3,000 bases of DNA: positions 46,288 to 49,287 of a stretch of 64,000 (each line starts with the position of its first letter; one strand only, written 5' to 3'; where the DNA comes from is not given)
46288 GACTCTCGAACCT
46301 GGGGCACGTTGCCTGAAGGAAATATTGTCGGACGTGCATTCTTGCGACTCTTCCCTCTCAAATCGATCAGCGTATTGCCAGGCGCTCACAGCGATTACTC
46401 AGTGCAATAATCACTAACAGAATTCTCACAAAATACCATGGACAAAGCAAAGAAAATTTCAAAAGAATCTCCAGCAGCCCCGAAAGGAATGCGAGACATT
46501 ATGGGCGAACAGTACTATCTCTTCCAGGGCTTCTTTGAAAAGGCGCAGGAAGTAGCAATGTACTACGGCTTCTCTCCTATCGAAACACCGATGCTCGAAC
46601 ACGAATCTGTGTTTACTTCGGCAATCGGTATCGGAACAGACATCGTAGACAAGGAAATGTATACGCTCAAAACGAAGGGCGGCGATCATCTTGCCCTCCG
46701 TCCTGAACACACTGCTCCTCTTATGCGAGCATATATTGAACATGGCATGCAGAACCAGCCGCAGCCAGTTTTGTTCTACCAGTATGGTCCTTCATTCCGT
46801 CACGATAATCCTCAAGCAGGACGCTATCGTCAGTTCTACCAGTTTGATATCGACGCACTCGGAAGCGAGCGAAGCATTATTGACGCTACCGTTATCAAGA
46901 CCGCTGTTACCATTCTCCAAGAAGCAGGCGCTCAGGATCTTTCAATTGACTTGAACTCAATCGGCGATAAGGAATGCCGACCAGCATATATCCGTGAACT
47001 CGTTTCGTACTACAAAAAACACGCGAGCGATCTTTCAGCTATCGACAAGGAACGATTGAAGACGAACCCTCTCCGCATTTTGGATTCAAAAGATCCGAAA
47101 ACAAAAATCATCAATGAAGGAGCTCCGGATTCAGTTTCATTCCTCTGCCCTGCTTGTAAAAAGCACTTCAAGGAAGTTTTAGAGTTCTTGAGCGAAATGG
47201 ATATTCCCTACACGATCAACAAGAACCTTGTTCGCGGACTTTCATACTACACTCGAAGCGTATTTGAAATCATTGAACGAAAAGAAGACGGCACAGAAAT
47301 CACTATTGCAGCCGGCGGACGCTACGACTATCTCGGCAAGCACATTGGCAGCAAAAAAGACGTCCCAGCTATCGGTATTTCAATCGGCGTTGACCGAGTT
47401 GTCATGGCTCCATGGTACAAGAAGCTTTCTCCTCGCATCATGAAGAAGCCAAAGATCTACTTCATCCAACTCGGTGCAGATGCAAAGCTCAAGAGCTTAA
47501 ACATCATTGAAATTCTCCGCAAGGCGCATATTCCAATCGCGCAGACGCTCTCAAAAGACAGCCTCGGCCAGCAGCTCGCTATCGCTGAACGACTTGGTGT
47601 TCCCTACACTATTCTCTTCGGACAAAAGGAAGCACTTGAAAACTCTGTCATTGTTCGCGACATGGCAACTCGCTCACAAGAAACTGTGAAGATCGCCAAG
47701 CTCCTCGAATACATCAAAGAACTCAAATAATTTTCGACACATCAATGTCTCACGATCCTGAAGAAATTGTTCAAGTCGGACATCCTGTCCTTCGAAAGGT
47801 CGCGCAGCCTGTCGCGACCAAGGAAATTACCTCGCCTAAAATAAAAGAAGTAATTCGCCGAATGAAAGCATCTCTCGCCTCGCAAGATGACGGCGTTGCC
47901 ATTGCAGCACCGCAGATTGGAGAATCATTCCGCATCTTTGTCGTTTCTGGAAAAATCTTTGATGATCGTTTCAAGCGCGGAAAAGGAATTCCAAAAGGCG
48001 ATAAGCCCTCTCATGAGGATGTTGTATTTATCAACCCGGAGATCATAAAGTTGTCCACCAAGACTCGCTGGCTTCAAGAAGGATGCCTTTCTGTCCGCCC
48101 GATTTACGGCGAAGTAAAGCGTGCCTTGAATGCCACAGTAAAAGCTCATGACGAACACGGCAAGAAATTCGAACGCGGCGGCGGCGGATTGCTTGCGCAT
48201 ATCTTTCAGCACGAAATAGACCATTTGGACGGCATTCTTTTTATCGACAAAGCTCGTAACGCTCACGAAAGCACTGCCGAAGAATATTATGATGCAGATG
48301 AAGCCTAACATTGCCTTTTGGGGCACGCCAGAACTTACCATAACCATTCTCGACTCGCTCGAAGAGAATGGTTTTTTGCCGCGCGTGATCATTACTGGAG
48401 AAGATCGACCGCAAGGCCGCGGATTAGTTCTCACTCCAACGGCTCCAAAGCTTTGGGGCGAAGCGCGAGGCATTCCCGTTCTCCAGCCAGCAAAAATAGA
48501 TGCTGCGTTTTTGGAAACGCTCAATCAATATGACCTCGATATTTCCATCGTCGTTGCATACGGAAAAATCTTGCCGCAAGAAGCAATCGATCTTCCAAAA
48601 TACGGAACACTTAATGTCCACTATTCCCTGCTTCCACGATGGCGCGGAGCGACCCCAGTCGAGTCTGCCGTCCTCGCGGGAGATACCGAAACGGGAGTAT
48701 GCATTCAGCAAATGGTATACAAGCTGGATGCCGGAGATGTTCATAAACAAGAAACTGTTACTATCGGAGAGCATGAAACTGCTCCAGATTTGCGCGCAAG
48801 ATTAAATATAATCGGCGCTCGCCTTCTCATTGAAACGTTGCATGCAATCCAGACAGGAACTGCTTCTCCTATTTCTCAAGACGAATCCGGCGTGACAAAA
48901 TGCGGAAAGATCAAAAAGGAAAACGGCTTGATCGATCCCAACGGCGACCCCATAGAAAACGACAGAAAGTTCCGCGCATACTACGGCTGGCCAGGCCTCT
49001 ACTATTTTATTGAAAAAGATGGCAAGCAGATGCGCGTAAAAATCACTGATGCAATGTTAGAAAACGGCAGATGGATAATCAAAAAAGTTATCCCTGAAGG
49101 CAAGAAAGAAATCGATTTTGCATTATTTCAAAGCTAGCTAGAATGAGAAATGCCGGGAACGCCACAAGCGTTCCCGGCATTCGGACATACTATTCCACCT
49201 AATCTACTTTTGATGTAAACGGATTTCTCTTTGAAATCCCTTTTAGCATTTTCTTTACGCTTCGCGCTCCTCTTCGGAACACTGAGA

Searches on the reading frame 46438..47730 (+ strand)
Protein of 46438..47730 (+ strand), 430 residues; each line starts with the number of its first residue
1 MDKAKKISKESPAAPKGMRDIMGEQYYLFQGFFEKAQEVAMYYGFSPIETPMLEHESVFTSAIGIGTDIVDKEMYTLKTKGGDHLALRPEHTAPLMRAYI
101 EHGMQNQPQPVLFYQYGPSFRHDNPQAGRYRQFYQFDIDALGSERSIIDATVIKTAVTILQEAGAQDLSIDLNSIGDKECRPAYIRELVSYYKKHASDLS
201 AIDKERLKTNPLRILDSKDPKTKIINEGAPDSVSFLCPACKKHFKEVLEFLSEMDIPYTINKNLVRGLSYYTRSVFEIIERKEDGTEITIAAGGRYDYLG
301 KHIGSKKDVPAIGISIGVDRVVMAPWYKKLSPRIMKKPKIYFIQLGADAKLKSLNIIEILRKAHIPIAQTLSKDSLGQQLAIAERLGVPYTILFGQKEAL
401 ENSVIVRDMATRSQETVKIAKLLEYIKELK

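Call 57: search_protein_families(library=pfam, proteins=[window:46438-47730:+], max_evalue=0.001)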
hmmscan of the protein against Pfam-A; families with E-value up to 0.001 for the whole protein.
window:46438-47730:+ (430 aa): 3 families
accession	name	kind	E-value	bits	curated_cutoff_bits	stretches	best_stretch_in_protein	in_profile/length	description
PF13393.11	tRNA-synt_His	-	3.2e-32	112.4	25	1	17-321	1-308/308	Histidyl-tRNA synthetase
PF03129.25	HGTP_anticodon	-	4.5e-14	52.8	21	1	351-429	16-94/94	Anticodon binding domain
PF00587.30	tRNA-synt_2b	-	2.9e-12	47.5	29.3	1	75-322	1-172/179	tRNA synthetase class II core domain (G, H, P, S and T)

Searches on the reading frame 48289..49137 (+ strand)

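Call 57: search_protein_families(library=pfam, proteins=[window:48289-49137:+], max_evalue=0.001)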
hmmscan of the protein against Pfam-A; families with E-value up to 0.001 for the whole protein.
window:48289-49137:+ (282 aa): 1 family
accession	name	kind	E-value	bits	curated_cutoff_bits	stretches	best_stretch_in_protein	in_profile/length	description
PF00551.24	Formyl_trans_N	-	3.2e-31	108.9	26.1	1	8-183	3-180/181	Formyl transferase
